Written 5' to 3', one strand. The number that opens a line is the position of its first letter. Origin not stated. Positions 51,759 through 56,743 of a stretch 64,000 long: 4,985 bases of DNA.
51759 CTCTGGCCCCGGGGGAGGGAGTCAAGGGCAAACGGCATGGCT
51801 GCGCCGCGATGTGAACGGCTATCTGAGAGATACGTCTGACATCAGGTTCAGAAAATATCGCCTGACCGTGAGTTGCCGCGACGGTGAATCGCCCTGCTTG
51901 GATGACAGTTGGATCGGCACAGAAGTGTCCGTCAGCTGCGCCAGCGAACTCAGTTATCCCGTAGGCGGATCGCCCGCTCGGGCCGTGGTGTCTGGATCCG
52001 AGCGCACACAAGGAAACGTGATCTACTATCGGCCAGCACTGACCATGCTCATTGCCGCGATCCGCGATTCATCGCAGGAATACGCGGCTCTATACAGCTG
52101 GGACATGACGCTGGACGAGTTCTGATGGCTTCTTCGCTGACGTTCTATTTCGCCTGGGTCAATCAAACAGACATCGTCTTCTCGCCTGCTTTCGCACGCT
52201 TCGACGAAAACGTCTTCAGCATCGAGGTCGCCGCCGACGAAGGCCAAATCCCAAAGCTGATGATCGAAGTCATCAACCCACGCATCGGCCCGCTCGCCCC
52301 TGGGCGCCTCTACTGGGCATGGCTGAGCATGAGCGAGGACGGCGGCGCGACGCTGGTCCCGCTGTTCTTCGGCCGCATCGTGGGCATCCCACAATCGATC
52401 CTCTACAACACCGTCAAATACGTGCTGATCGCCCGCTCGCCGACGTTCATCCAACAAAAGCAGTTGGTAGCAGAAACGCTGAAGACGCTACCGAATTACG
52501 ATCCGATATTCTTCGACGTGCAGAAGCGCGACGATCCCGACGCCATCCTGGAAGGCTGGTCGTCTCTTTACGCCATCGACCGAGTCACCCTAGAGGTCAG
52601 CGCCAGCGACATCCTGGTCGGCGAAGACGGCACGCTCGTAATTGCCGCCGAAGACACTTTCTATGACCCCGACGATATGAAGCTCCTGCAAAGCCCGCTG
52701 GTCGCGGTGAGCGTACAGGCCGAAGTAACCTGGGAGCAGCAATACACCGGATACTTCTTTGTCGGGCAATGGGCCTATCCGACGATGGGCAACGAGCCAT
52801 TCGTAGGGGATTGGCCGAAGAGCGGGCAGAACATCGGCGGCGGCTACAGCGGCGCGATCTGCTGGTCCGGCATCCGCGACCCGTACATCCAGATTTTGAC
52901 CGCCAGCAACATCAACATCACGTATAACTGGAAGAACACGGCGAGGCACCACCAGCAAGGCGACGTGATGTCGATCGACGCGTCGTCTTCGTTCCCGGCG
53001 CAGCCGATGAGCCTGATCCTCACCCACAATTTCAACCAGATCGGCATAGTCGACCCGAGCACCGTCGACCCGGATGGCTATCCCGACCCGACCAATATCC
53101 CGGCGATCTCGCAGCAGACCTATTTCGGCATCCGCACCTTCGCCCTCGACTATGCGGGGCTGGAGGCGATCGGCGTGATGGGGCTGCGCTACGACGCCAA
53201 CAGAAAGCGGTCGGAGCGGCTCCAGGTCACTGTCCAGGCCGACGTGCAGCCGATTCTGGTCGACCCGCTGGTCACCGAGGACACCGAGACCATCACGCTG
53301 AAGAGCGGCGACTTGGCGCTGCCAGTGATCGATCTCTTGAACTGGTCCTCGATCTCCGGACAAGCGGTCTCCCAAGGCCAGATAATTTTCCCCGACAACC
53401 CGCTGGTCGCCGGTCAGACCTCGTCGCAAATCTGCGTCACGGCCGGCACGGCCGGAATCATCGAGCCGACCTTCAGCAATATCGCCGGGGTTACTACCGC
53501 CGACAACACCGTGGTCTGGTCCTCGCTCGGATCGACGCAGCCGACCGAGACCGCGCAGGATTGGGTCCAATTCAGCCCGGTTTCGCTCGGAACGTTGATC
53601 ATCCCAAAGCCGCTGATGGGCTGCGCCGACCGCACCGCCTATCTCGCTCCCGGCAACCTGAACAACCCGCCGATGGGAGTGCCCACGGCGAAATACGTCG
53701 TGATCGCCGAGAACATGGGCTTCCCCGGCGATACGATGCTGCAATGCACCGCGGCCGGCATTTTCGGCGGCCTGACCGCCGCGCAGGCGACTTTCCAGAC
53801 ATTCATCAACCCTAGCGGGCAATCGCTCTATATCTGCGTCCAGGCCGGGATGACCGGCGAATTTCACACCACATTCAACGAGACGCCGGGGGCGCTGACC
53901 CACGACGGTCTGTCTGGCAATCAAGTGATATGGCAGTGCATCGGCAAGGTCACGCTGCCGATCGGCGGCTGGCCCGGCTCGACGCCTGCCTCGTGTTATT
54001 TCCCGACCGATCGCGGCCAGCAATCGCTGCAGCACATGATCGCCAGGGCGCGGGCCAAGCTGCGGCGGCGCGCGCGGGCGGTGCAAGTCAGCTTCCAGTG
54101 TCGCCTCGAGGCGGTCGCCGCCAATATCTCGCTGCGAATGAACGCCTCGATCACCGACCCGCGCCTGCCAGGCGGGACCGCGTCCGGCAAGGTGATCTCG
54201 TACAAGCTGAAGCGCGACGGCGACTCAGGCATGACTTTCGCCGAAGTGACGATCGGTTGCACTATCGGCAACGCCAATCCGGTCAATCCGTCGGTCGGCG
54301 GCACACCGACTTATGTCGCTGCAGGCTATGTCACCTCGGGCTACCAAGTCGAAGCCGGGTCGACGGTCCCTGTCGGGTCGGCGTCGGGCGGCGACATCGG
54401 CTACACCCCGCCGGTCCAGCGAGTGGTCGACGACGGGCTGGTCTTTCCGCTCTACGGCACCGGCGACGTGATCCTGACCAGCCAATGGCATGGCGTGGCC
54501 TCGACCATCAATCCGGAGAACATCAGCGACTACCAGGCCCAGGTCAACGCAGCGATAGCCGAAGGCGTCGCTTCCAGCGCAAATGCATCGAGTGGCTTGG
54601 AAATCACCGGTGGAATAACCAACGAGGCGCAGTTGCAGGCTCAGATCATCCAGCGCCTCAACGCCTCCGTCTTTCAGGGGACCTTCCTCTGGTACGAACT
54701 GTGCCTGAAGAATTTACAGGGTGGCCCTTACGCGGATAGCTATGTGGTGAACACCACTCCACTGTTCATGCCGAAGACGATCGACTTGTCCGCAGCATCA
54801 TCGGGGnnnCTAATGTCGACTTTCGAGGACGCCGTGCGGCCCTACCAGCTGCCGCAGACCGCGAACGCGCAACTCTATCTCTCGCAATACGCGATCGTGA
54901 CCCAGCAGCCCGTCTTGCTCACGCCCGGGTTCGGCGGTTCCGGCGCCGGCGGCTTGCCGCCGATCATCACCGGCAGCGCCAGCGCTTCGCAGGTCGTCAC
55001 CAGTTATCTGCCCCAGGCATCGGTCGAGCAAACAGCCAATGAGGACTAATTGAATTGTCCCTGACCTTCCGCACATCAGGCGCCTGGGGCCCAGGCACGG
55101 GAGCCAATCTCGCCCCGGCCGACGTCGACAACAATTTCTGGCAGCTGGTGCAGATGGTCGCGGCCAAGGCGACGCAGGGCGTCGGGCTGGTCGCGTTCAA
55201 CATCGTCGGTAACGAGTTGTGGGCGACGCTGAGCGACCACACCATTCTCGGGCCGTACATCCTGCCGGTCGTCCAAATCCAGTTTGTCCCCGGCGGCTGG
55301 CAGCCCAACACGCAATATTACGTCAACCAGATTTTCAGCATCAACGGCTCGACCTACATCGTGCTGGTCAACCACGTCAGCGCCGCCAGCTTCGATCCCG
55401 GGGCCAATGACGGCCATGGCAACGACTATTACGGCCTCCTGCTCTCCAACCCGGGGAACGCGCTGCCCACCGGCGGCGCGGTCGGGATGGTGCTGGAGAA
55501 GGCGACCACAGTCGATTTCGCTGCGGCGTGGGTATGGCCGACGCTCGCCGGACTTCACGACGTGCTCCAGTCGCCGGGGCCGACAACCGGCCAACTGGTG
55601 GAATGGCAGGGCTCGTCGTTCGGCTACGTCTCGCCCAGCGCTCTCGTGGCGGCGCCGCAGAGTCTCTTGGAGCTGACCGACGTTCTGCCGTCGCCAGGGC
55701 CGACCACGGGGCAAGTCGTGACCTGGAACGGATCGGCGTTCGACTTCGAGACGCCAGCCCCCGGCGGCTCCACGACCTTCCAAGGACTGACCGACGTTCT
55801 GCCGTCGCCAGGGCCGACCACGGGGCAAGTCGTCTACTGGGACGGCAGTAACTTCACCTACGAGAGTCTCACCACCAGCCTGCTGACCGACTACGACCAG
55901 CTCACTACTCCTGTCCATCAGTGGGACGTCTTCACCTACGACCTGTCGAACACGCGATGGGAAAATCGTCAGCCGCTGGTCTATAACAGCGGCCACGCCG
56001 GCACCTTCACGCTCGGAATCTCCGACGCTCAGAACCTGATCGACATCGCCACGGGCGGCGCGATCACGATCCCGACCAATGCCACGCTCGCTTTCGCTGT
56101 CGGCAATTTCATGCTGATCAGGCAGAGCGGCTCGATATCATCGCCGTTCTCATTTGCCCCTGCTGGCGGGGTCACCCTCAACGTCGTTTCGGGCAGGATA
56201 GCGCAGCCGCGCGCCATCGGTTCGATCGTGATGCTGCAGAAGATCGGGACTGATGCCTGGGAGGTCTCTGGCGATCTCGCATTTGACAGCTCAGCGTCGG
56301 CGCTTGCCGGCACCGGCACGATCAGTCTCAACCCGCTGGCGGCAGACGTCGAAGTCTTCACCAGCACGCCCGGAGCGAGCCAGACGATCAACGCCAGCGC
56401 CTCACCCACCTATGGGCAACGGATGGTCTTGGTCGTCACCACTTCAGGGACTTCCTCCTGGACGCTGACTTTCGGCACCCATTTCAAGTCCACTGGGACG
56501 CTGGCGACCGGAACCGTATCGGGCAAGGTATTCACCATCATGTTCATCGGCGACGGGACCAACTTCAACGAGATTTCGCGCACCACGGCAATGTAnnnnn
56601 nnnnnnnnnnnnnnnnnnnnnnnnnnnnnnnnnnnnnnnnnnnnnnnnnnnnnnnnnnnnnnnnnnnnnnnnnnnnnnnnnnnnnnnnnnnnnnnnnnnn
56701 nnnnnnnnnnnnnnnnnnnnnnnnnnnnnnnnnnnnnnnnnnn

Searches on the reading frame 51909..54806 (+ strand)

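Call 16: search_protein_families(library=phrogs, proteins=[window:51909-54806:+], max_evalue=0.001)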
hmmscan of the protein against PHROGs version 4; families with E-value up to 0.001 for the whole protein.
window:51909-54806:+ (966 aa): 1 family
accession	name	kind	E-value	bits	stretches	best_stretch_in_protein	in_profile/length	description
phrog_20658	-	head and packaging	7e-05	23.6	0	505-540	155-190/211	head decoration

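Call 21: search_protein_families(library=pfam, proteins=[window:51909-54806:+], max_evalue=0.01)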
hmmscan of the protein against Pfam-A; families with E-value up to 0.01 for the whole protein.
window:51909-54806:+ (966 aa): 0 families

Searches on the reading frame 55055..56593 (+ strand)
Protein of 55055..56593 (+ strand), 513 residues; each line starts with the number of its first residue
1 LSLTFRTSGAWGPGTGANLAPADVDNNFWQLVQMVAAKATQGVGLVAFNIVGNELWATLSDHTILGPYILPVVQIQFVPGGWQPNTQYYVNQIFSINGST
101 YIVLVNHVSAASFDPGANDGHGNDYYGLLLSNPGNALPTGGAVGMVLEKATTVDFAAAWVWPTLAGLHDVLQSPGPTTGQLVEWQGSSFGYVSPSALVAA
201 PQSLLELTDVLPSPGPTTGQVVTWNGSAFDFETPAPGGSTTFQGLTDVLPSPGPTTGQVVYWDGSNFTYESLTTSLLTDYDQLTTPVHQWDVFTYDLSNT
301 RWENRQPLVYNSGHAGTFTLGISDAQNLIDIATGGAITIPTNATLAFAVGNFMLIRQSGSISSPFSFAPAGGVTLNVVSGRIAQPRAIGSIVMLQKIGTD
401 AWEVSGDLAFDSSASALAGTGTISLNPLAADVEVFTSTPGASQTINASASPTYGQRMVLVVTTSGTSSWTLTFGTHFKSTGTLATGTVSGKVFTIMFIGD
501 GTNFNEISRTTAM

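Call 16: search_protein_families(library=phrogs, proteins=[window:55055-56593:+], max_evalue=0.001)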
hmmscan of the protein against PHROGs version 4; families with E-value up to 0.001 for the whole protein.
window:55055-56593:+ (513 aa): 1 family
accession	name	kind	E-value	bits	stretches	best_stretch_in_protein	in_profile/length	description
phrog_9627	-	unknown function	1.7e-06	27.6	2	200-279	460-544/676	-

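Call 21: search_protein_families(library=pfam, proteins=[window:55055-56593:+], max_evalue=0.01)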
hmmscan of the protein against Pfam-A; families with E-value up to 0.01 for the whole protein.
window:55055-56593:+ (513 aa): 1 family
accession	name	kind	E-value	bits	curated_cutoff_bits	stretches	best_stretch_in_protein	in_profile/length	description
PF02839.19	CBM_5_12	-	1.5e-08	35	26.2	1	82-117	2-38/44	Carbohydrate-binding module family 5/12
